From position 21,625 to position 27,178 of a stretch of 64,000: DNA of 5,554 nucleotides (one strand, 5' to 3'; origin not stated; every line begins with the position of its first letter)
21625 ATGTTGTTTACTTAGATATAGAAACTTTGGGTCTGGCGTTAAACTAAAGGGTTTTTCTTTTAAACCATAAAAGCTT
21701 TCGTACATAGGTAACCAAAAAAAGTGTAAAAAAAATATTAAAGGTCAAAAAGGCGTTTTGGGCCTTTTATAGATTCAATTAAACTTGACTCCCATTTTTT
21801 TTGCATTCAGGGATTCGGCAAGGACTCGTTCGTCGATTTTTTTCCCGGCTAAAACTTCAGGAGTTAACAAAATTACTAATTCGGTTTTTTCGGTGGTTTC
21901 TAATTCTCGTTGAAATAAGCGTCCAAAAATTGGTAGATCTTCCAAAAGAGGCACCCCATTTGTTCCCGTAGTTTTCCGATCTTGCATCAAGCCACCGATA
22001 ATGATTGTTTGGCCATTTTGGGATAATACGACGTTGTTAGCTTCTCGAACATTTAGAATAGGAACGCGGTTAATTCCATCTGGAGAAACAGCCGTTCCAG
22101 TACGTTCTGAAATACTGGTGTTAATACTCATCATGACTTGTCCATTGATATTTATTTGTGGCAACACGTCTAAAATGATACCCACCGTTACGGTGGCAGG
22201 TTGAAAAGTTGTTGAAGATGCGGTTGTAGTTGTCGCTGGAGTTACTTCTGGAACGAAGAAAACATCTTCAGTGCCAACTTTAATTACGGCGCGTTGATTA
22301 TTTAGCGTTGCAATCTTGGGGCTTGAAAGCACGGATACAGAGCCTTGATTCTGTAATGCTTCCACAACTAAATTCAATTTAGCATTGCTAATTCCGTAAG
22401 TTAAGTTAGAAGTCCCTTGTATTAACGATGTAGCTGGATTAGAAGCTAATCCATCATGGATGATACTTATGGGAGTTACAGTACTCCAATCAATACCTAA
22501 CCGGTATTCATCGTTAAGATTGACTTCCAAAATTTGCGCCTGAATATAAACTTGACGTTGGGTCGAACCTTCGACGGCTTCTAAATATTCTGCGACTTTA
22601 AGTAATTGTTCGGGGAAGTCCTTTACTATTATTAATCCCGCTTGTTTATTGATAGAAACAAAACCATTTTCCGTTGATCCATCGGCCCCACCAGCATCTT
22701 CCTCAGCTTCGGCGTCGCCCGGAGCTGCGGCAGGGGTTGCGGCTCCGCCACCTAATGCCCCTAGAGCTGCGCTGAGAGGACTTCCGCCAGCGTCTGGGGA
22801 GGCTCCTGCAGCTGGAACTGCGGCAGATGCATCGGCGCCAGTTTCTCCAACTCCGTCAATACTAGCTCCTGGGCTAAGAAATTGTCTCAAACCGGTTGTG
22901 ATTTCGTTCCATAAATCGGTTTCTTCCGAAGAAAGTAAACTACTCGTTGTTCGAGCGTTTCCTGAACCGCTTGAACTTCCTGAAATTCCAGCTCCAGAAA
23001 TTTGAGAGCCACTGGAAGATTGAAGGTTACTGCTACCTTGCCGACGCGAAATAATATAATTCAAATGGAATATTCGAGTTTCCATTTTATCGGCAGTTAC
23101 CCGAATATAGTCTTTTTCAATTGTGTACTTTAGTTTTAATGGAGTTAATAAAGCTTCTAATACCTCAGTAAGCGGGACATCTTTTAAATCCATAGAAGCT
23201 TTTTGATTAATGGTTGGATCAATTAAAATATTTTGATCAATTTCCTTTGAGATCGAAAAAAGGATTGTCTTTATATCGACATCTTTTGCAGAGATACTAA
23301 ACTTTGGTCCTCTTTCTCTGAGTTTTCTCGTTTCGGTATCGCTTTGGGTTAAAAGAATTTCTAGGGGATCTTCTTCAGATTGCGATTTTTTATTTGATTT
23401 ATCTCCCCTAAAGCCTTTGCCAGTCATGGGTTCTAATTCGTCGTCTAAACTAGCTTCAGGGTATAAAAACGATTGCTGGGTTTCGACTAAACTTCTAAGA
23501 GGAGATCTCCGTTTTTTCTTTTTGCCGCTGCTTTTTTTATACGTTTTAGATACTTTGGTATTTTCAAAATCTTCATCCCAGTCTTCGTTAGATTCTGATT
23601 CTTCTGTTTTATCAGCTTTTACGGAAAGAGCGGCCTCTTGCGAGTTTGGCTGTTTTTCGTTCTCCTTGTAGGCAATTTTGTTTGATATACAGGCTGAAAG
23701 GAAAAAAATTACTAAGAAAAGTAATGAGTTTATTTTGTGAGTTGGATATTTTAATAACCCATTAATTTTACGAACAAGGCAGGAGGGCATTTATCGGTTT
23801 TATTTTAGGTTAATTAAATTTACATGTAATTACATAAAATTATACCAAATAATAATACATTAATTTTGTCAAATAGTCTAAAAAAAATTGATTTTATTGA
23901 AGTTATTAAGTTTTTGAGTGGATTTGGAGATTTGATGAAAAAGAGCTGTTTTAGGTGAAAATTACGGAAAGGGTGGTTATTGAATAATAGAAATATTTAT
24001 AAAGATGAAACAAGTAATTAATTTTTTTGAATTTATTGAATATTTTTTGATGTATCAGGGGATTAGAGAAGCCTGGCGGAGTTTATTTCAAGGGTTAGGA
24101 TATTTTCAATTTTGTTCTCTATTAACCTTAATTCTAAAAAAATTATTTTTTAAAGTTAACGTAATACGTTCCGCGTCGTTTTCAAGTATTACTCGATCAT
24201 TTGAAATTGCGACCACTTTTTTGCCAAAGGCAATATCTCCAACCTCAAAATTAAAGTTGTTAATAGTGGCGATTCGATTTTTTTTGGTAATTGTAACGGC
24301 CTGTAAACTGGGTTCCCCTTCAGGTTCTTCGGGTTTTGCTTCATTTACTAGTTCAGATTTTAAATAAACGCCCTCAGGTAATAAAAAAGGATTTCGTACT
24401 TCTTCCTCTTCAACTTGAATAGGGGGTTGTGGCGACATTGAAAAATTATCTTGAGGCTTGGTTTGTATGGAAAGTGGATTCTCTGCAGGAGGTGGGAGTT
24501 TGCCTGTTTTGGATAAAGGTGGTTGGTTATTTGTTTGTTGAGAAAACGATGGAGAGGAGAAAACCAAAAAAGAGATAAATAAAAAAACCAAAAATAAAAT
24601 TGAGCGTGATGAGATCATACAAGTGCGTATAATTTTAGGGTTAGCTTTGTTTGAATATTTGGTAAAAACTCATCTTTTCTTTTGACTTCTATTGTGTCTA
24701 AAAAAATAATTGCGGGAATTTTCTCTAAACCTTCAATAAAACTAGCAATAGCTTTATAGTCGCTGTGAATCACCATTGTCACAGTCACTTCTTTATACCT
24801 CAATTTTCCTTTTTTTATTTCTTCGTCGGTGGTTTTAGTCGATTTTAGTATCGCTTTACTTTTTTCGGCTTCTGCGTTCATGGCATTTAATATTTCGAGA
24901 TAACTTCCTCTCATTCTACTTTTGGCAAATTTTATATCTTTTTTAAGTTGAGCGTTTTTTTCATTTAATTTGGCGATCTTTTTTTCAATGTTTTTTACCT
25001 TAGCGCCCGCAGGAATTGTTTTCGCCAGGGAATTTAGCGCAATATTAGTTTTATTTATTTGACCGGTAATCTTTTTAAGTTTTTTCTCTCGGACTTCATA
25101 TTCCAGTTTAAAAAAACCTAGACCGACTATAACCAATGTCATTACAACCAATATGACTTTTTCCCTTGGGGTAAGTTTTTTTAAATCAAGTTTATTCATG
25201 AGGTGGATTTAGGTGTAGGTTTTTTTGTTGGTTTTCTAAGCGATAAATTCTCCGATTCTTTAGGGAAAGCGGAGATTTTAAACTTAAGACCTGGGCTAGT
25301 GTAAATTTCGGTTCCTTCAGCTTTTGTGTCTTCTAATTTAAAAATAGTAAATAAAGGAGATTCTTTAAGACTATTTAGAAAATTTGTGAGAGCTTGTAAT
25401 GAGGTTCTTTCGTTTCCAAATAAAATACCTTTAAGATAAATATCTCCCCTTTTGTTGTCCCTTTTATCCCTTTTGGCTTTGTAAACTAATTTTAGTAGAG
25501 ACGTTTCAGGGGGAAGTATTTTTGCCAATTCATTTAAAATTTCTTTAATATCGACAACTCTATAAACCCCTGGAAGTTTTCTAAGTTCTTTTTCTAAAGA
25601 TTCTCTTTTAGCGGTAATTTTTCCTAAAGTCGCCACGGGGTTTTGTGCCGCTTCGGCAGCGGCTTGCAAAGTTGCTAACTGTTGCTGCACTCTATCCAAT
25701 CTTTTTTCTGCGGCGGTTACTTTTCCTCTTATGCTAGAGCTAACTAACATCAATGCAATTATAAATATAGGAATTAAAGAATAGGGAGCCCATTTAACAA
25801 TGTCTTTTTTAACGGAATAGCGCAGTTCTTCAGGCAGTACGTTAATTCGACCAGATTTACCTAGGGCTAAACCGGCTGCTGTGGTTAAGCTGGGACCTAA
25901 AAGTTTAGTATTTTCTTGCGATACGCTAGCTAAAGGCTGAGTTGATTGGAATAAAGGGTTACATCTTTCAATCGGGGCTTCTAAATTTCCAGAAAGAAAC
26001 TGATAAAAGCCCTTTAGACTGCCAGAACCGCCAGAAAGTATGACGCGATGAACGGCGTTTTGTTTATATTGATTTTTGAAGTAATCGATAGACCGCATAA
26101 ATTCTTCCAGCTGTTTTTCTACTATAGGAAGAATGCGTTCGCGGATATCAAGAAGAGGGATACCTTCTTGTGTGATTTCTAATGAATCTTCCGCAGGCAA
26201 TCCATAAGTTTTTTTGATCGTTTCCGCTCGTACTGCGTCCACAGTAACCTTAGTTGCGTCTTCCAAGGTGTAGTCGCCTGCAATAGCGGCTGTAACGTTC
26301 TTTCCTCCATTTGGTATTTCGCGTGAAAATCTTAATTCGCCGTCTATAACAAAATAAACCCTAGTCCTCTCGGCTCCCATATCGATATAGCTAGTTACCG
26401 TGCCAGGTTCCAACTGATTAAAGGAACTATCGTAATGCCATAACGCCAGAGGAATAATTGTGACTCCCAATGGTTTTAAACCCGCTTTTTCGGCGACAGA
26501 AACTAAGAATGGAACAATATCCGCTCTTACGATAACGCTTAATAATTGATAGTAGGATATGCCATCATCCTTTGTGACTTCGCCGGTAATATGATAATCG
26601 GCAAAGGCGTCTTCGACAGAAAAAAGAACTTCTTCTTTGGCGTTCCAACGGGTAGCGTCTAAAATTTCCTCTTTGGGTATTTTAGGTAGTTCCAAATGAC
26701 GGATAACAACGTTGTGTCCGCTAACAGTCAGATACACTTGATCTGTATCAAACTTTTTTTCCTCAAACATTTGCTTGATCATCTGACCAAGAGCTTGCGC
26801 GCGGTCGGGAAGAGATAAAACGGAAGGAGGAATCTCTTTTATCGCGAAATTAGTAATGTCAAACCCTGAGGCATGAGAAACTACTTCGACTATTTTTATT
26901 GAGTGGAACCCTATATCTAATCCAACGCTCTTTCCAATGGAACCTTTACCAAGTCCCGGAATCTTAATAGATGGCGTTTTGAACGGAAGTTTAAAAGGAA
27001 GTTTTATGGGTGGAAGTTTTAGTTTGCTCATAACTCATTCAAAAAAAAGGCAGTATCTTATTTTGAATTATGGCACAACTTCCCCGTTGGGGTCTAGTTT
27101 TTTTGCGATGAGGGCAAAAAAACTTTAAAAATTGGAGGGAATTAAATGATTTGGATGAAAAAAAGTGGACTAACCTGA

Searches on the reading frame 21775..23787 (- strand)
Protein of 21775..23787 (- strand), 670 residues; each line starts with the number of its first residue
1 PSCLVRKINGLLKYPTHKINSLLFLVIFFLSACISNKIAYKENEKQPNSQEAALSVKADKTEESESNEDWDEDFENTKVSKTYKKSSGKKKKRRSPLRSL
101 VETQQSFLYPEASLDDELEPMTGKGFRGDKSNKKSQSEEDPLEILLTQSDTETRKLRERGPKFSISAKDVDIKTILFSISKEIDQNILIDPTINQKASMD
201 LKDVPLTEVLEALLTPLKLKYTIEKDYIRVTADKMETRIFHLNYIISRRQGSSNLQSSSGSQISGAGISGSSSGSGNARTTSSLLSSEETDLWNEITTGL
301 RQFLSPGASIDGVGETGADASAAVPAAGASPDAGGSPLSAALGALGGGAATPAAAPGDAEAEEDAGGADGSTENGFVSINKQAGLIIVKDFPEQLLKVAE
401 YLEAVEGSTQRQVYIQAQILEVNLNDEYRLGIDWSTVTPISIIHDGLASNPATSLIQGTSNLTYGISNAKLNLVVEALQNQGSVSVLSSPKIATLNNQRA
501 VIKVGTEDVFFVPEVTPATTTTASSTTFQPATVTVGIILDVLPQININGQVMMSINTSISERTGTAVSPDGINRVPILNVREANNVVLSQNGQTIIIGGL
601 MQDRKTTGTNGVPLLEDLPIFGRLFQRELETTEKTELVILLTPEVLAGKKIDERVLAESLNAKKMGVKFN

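Call 23: search_protein_families(library=pfam, proteins=[window:21775-23787:-], max_evalue=0.001)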
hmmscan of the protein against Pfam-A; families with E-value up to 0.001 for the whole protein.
window:21775-23787:- (670 aa): 3 families
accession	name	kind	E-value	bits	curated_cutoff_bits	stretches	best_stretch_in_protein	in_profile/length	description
PF00263.26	Secretin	-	2.2e-42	145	27.5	1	477-646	1-168/169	Bacterial type II and III secretion system protein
PF07655.18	Secretin_N_2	-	4e-07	30.9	23.4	1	237-308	1-81/91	Secretin N-terminal domain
PF07660.19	STN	-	3.7e-06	27.1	28.4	1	186-232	2-51/52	Secretin and TonB N terminus short domain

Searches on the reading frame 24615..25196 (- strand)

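Call 23: search_protein_families(library=pfam, proteins=[window:24615-25196:-], max_evalue=0.001)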
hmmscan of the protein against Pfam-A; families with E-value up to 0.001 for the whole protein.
window:24615-25196:- (193 aa): 1 family
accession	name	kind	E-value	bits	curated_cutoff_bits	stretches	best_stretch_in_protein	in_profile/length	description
PF04350.18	PilO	-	4e-06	27.5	22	1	103-190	56-141/145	Pilus assembly protein, PilO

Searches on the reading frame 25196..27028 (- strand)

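Call 13: search_protein_families(library=pfam, proteins=[window:25196-27028:-], max_evalue=0.001)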
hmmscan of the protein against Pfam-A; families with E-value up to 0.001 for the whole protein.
window:25196-27028:- (610 aa): 2 families
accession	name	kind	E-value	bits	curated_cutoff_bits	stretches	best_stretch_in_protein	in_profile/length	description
PF11104.14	PilM_2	-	2.4e-30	106.1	27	1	36-389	1-337/340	Type IV pilus assembly protein PilM;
PF14450.12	FtsA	-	3.6e-06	27.8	31.8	1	215-385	3-126/127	Cell division protein FtsA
